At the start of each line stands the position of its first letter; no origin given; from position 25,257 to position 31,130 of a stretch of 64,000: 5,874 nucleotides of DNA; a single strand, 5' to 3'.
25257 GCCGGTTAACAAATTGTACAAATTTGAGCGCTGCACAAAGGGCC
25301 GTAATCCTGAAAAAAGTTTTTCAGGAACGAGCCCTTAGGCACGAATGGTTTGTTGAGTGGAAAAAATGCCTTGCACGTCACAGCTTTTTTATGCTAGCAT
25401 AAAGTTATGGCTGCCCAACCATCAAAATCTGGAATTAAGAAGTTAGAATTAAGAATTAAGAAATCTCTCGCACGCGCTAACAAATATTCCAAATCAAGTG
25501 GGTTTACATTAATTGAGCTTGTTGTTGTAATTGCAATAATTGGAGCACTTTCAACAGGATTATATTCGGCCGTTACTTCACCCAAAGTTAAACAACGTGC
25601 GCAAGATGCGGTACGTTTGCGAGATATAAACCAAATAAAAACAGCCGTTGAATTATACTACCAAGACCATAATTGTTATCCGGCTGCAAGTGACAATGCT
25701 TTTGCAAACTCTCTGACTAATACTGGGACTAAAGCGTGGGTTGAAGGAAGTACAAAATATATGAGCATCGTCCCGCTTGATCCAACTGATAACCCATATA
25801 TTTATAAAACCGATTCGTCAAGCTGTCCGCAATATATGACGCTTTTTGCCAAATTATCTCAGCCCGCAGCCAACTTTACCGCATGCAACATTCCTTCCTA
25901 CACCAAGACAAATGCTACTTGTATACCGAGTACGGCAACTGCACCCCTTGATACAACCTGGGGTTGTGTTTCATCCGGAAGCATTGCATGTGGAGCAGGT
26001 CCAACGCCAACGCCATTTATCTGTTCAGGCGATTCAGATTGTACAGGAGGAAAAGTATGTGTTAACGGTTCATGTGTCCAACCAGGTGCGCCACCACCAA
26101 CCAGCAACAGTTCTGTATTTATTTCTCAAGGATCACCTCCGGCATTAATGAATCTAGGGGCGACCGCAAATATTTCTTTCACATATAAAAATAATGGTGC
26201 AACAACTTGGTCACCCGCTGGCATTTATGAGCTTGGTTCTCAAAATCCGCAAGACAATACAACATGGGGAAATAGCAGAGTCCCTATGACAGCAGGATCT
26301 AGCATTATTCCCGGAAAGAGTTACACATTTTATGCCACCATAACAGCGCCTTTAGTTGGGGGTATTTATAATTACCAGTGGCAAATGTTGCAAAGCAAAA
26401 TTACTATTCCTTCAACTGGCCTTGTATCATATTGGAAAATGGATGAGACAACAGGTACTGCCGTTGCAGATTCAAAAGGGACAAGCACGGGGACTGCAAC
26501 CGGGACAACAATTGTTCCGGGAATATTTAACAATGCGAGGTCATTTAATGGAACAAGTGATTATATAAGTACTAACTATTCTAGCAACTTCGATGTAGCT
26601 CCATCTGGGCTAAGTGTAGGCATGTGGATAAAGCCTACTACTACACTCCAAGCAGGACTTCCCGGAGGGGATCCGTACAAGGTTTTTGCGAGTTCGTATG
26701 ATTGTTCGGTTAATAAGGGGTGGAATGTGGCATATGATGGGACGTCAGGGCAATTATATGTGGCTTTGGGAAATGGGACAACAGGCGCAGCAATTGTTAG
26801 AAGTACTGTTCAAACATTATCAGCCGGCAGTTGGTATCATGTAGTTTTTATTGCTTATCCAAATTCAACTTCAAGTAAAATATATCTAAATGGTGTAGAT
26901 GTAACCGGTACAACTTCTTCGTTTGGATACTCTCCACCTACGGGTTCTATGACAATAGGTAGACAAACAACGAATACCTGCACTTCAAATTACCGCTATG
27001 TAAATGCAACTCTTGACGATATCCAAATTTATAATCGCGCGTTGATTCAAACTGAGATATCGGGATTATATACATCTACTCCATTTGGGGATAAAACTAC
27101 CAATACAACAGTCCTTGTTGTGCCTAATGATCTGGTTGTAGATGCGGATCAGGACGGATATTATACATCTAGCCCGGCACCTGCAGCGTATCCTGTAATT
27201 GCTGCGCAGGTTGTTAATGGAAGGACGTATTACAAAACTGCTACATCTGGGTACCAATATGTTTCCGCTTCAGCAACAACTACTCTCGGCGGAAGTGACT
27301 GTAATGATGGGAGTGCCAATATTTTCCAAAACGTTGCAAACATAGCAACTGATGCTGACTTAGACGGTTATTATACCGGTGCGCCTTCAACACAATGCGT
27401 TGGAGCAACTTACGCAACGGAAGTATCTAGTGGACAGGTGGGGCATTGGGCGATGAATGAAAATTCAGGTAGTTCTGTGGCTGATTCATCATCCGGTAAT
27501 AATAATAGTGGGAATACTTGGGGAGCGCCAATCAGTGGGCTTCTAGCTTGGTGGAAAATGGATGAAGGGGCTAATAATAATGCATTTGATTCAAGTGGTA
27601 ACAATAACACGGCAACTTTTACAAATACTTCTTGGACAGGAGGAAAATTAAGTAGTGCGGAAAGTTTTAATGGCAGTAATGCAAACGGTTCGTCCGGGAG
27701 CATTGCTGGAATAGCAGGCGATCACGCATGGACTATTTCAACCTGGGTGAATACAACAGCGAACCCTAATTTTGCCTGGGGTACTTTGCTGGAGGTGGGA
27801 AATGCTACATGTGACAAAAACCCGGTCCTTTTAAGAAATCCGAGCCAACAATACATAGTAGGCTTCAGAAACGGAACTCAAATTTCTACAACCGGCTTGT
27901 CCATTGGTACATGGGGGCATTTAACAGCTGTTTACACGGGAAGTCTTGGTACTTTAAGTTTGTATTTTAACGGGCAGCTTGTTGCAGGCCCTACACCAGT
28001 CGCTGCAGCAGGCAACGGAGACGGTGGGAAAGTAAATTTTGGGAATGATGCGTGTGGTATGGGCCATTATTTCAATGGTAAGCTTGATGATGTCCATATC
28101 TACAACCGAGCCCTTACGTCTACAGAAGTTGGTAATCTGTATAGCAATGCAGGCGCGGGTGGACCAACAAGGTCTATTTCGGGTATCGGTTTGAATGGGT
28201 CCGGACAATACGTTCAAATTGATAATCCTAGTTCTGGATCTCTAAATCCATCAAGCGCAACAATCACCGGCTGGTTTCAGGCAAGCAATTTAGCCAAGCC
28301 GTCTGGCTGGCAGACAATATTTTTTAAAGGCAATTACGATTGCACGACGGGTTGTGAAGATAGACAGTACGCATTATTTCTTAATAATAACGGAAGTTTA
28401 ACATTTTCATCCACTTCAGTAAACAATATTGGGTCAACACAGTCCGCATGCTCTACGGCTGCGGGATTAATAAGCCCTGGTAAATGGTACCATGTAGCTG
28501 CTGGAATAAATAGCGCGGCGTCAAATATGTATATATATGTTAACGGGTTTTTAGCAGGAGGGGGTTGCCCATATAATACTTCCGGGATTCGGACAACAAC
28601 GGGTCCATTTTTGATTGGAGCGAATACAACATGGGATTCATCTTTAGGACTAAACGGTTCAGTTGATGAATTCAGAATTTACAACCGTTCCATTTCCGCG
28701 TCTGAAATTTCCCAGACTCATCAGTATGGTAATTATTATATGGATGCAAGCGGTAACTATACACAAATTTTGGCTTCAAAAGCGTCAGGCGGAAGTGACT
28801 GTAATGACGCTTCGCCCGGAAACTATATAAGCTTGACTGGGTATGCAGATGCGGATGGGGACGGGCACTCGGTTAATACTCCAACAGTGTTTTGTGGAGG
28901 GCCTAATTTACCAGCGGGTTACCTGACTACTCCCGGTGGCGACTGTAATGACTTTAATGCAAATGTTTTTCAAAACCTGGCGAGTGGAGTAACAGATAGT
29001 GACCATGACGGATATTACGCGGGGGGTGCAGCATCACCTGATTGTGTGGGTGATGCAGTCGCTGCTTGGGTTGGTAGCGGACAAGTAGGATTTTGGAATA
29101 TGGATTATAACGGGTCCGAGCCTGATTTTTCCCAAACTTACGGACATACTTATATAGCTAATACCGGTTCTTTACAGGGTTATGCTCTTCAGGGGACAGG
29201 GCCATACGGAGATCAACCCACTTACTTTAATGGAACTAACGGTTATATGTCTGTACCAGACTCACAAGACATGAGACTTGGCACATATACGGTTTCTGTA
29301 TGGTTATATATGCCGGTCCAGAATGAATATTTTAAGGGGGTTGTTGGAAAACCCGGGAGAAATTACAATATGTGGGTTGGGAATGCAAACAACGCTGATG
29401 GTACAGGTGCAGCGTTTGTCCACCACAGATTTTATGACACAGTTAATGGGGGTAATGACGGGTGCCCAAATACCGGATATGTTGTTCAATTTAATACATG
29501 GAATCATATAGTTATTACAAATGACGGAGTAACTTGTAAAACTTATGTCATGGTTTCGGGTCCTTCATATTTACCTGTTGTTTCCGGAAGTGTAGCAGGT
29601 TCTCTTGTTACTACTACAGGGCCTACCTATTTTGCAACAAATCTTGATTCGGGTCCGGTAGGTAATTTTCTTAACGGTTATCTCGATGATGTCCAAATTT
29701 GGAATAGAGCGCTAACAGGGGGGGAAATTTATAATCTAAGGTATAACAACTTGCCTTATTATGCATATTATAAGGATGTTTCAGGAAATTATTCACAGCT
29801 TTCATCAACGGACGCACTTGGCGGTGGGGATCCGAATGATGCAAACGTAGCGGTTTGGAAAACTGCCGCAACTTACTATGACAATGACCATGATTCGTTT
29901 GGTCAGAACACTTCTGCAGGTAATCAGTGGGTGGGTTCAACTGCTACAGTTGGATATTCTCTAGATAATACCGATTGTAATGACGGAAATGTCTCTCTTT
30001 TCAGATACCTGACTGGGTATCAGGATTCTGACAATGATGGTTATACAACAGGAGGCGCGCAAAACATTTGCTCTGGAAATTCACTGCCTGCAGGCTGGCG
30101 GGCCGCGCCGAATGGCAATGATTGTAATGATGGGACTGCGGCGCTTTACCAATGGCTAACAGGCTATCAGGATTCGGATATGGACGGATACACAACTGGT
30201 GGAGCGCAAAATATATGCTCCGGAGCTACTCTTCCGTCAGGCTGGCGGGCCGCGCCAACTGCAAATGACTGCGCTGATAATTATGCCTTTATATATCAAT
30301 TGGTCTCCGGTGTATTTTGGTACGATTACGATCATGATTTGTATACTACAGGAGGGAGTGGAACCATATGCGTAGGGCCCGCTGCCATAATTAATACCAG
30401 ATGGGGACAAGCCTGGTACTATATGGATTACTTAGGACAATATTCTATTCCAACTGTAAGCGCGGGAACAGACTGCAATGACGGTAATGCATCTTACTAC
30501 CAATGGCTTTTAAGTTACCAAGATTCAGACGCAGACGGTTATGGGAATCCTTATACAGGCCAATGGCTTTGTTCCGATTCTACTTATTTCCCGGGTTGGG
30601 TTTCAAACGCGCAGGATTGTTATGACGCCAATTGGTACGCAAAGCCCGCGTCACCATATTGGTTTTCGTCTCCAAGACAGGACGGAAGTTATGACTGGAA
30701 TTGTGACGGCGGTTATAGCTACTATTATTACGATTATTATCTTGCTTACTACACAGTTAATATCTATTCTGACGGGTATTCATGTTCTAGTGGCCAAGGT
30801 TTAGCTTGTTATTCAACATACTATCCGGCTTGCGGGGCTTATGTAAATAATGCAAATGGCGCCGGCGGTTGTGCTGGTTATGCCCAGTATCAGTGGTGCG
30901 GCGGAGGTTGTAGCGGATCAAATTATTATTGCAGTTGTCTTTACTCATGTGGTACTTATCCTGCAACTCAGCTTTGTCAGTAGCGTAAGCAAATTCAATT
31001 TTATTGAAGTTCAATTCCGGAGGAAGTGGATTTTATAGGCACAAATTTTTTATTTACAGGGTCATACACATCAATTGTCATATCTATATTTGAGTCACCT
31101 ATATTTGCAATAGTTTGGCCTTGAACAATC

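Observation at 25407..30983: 1858-aa pilin-like giant protein: prepilin signal, four LamG jelly-roll domains and about 20 Cys-rich metal-binding-like repeats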

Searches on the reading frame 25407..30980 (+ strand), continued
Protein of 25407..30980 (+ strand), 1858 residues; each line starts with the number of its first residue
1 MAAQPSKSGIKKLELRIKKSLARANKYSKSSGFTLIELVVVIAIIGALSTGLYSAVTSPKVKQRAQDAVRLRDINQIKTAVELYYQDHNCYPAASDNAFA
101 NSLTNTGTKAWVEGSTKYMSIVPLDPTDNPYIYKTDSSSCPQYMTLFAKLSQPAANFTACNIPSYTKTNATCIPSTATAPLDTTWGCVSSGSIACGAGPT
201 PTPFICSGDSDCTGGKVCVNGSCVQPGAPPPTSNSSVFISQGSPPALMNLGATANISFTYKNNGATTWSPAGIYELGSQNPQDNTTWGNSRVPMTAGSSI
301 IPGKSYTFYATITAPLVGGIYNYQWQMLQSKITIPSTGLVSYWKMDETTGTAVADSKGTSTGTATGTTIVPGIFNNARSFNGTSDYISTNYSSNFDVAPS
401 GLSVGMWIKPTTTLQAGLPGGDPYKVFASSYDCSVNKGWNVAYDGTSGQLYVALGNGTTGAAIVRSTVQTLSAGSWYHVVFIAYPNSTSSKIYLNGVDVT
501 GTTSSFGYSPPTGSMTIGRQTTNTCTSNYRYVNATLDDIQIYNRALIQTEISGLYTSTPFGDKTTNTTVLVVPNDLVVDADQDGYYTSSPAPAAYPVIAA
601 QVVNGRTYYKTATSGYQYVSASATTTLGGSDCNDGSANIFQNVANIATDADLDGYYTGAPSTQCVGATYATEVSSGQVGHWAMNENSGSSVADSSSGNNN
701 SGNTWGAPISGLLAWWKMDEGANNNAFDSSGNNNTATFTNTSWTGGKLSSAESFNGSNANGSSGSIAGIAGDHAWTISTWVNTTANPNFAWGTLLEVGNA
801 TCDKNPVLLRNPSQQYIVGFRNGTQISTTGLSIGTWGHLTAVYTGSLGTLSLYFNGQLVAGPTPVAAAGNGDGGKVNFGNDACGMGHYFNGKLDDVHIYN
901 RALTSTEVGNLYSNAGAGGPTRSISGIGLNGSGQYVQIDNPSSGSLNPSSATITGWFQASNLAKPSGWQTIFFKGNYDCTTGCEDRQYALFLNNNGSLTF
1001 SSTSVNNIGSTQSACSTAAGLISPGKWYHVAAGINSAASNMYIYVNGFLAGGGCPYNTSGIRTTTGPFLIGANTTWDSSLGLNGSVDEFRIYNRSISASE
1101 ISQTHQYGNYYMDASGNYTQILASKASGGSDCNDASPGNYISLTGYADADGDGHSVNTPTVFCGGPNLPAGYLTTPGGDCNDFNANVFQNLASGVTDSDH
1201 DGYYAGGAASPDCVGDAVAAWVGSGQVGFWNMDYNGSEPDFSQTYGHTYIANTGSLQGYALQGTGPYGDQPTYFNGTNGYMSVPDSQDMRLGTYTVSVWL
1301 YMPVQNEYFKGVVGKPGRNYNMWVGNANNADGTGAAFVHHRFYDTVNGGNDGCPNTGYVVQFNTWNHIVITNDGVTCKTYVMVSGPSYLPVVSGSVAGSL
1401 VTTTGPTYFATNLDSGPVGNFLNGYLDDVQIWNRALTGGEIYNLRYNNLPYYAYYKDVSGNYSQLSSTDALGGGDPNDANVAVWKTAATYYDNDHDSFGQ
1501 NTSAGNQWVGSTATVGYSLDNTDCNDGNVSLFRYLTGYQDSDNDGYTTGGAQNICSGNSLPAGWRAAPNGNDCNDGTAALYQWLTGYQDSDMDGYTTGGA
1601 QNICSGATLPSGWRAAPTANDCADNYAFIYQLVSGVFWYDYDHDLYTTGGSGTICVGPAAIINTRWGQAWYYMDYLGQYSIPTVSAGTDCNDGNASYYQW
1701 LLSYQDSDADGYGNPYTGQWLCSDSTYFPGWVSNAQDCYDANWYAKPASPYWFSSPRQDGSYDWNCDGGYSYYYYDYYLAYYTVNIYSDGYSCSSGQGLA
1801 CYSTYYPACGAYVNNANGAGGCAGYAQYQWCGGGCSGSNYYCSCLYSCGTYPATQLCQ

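Call 56: search_solved_structures(query=window:25407-30980:+, max_evalue=0.01)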
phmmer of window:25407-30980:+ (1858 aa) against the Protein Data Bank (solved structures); distinct sequences matched with E-value up to 0.01: 11.
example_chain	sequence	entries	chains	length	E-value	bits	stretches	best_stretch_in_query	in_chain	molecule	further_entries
9egp_A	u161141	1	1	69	2.3e-06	28.7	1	26-92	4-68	Geopilin domain 1 protein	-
7tgg_A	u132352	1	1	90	1.1e-05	26.4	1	19-94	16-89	Geopilin domain 1 protein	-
2m7g_A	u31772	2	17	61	0.00082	20.3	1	33-94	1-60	Geopilin domain 1 protein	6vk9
8pvq_A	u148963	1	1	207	0.0018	19.1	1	810-908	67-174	Pentraxin-related protein PTX3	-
9k6v_A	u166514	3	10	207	0.0018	19.1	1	810-908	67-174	Pentraxin-related protein PTX3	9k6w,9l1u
9k6u_B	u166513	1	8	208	0.0018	19.1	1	810-908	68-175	Pentraxin-related protein PTX3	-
9k6n_A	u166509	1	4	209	0.0018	19.1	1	810-908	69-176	Pentraxin-related protein PTX3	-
5kua_A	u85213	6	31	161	0.0024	18.7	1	33-122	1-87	pilin | Neisseria meningitidis PilE variant SB-GATDH | Neisseria meningitidis PilE, SB-DATDH variant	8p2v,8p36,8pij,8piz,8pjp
8s50_B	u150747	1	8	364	0.0064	17.3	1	811-908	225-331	Pentraxin-related protein PTX3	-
7zl1_B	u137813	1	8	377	0.0068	17.2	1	811-908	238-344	Pentraxin-related protein PTX3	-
8p3b_A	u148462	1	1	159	0.0072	17.1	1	33-108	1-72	Fimbrial protein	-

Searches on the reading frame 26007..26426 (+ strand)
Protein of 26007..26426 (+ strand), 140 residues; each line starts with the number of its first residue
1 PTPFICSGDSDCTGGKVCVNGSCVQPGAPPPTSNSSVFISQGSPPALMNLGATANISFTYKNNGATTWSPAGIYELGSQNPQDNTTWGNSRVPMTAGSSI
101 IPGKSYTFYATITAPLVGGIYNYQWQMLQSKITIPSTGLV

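Call 62: search_protein_families(library=pfam, proteins=[window:26007-26426:+], max_evalue=0.01)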
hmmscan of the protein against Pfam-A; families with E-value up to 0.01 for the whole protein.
window:26007-26426:+ (140 aa): 3 families
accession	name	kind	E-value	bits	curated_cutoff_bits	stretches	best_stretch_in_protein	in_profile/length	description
PF16158.11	N_BRCA1_IG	-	0.00052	21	28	1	51-130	11-93/108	Ig-like domain from next to BRCA1 gene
PF23416.1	DUF7107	-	0.003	18.3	24.6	1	6-25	2-21/48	Domain of unknown function (DUF7107)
PF04706.18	Dickkopf_N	-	0.004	17.9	25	1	6-24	33-51/51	Dickkopf N-terminal cysteine-rich region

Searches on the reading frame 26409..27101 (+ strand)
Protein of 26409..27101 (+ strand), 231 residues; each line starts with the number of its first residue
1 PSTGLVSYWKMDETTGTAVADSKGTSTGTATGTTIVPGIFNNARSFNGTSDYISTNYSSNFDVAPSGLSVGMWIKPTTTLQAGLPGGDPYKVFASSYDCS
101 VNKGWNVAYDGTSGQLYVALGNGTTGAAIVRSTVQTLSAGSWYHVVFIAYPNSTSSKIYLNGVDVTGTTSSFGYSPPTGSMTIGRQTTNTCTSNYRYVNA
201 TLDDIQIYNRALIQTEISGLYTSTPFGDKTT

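Call 62: search_protein_families(library=pfam, proteins=[window:26409-27101:+], max_evalue=0.01)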
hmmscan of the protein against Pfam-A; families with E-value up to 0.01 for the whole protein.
window:26409-27101:+ (231 aa): 1 family
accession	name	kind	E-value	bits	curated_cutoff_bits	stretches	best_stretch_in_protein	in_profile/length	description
PF13385.13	Laminin_G_3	-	1.9e-20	74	27.6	1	47-218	1-151/151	Concanavalin A-like lectin/glucanases superfamily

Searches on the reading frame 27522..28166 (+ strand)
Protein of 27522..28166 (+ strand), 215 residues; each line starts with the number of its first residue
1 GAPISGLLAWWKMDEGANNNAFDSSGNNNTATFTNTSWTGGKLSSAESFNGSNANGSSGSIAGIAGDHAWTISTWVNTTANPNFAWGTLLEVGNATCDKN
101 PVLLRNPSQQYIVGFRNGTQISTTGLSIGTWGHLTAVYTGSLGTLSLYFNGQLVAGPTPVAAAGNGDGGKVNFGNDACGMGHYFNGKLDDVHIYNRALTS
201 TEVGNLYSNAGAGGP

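Call 62: search_protein_families(library=pfam, proteins=[window:27522-28166:+], max_evalue=0.01)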
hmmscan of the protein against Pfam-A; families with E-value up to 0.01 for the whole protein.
window:27522-28166:+ (215 aa): 1 family
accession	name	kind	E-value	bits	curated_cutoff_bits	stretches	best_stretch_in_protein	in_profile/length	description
PF13385.13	Laminin_G_3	-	1.9e-22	80.5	27.6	1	64-203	14-150/151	Concanavalin A-like lectin/glucanases superfamily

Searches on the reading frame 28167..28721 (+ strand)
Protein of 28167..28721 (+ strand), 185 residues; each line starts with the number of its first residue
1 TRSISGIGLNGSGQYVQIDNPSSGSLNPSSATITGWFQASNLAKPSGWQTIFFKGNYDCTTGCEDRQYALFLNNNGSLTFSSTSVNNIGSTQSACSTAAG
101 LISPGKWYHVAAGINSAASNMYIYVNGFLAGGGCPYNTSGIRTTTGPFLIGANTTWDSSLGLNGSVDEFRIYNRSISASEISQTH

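Call 62: search_protein_families(library=pfam, proteins=[window:28167-28721:+], max_evalue=0.01)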
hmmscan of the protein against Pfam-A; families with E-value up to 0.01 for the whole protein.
window:28167-28721:+ (185 aa): 1 family
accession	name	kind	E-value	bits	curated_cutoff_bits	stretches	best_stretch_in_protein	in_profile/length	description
PF13385.13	Laminin_G_3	-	1.1e-25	91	27.6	1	10-182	1-151/151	Concanavalin A-like lectin/glucanases superfamily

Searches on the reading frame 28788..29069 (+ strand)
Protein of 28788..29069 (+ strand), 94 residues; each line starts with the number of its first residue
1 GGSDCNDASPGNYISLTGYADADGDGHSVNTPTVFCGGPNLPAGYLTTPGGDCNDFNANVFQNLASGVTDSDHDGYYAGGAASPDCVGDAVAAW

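Call 30: search_protein_families(library=pfam, proteins=[window:28788-29069:+], max_evalue=10)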
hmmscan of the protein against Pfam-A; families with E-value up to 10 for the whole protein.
seq(94 aa): 1 family
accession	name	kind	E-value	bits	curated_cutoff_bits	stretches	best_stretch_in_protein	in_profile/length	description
PF11617.13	Cu-binding_MopE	-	0.15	12.8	27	1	52-61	1-10/30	Putative metal-binding motif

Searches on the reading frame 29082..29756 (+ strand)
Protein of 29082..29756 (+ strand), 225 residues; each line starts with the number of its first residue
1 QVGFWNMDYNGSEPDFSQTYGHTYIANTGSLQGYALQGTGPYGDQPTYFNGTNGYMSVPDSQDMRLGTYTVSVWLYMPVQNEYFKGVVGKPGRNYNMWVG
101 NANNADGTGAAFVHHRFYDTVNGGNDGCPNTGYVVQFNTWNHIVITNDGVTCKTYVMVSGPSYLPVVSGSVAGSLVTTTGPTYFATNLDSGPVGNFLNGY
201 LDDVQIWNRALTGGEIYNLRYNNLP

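Call 62: search_protein_families(library=pfam, proteins=[window:29082-29756:+], max_evalue=0.01)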
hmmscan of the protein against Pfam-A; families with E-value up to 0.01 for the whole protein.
window:29082-29756:+ (225 aa): 1 family
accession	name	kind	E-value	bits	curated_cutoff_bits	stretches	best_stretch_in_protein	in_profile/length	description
PF13385.13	Laminin_G_3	-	8.7e-17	62.1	27.6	1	50-216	1-150/151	Concanavalin A-like lectin/glucanases superfamily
